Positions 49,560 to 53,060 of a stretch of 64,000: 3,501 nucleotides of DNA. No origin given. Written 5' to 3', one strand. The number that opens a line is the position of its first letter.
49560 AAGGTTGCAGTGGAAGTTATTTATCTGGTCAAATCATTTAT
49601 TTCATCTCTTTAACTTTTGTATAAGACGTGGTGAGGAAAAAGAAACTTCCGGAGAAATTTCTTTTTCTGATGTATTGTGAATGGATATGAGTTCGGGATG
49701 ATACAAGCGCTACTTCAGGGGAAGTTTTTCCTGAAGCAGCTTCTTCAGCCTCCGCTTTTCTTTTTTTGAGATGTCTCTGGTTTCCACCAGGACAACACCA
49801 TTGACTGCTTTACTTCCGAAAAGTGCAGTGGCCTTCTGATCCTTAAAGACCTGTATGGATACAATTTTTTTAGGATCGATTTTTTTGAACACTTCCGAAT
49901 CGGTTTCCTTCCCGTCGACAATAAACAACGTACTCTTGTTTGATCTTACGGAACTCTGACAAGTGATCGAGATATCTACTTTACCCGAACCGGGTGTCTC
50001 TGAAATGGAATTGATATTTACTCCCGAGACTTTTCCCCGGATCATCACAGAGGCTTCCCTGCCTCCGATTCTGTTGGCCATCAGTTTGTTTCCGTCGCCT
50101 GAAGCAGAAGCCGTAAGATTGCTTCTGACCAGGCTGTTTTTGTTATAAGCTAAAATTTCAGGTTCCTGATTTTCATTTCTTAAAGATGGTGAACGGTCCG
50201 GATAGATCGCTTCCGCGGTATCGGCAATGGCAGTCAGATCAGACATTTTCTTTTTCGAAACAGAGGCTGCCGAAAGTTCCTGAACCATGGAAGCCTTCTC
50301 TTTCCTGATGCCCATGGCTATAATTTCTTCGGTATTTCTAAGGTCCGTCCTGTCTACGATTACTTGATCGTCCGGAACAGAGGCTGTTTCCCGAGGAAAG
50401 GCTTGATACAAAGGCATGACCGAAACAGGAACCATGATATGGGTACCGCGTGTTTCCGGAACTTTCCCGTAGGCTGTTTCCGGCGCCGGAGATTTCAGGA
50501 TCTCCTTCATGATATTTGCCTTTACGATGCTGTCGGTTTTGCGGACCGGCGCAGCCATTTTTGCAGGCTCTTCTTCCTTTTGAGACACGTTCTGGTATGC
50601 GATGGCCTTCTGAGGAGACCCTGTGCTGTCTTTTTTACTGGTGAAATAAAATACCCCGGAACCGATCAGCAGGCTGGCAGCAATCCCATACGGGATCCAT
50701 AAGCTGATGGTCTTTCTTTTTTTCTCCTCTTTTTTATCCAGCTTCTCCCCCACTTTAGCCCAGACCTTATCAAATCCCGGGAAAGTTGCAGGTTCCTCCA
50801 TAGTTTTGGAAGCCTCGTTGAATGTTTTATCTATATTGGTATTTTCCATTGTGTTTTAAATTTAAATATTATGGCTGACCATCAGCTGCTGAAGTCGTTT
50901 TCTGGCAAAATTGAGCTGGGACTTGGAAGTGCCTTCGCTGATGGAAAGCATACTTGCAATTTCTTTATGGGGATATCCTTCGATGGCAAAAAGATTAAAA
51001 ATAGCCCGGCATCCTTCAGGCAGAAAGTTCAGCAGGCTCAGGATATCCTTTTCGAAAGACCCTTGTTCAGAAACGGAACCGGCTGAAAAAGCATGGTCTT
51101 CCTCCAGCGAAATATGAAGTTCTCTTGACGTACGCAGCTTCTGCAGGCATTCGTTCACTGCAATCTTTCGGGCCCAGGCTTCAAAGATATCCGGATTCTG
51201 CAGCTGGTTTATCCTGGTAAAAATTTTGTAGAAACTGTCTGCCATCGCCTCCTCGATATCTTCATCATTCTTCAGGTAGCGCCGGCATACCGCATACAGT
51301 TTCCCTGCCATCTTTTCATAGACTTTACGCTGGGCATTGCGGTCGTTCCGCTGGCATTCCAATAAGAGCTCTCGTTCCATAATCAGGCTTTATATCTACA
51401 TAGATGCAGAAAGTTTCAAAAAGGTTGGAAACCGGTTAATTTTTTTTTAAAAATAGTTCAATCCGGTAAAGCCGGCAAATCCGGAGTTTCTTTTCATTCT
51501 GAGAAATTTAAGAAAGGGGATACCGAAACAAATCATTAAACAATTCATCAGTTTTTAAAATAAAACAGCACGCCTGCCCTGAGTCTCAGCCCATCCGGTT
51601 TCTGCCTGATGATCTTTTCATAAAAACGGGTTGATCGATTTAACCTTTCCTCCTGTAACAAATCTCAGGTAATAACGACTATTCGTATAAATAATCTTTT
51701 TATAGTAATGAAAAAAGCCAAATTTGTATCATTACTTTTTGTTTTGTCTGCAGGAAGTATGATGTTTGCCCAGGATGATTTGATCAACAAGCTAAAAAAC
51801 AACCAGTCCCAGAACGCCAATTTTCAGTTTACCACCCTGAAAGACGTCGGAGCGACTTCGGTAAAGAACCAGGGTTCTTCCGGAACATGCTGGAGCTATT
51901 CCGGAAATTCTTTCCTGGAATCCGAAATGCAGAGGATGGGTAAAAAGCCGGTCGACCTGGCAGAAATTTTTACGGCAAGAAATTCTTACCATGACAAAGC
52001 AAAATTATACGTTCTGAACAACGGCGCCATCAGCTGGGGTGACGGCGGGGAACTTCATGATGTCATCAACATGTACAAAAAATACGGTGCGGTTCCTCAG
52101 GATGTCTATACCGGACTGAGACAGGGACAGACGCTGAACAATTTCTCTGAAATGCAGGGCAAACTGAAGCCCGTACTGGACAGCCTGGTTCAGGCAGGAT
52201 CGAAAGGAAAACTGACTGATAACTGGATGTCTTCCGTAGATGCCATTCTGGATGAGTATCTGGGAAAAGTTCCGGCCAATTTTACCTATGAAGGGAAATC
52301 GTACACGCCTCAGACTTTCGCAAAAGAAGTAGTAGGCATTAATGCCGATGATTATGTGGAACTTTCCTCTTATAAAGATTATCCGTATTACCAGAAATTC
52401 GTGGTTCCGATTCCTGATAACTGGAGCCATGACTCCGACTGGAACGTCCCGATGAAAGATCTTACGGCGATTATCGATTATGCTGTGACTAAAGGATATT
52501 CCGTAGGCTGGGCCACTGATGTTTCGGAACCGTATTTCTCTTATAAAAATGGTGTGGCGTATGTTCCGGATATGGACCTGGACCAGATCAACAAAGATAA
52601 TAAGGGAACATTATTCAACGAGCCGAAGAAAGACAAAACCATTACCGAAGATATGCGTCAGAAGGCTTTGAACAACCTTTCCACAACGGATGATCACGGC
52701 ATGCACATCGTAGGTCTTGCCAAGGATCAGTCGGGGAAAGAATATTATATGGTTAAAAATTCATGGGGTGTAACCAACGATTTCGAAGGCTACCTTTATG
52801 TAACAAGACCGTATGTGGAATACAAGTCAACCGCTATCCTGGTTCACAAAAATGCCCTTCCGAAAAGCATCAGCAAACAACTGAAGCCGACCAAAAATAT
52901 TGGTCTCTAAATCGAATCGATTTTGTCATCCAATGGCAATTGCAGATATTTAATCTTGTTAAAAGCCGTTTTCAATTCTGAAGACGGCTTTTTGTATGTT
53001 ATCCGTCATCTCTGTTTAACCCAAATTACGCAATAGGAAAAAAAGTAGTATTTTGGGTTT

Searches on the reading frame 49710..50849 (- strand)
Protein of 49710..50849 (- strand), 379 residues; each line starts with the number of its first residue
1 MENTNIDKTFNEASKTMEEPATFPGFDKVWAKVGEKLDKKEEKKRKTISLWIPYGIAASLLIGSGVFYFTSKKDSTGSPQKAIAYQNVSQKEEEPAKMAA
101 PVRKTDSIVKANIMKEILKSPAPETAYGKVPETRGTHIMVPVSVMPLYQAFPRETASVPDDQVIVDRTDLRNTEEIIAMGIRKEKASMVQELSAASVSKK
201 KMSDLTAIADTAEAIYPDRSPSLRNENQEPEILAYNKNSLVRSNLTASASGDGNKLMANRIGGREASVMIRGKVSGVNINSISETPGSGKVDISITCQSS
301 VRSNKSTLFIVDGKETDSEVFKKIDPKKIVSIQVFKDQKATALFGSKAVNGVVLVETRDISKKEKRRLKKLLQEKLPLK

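Call 76: search_protein_families(library=pfam, proteins=[window:49710-50849:-])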
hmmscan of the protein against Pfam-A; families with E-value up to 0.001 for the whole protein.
window:49710-50849:- (379 aa): 1 family
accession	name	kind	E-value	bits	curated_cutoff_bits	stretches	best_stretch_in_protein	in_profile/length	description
PF07715.20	Plug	-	1.3e-06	29.3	23.9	1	262-352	21-107/107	TonB-dependent Receptor Plug Domain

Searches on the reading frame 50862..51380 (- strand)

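Call 77: search_protein_families(library=pfam, proteins=[window:50862-51380:-])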
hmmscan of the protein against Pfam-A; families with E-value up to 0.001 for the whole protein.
window:50862-51380:- (172 aa): 4 families
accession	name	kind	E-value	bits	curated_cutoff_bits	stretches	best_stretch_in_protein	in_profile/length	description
PF08281.18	Sigma70_r4_2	-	3.2e-14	52.7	25.7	1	112-163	3-54/54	Sigma-70, region 4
PF04542.20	Sigma70_r2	-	4.1e-10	39.7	24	1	21-86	2-69/71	Sigma-70 region 2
PF04545.22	Sigma70_r4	-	8.8e-06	25.6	24.1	1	117-164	2-49/50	Sigma-70, region 4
PF07638.17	Sigma70_ECF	-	2.7e-05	24.6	21.1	1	11-166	13-182/185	ECF sigma factor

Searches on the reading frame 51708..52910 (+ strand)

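Call 77: search_protein_families(library=pfam, proteins=[window:51708-52910:+])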
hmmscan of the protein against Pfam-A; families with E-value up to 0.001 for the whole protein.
window:51708-52910:+ (400 aa): 2 families
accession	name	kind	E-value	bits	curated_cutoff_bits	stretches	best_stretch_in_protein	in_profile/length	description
PF03051.21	Peptidase_C1_2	-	4.4e-19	69.1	22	1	110-393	133-425/438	Peptidase C1-like family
PF00112.29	Peptidase_C1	-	6.7e-12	46.4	20.7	1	326-368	164-205/220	Papain family cysteine protease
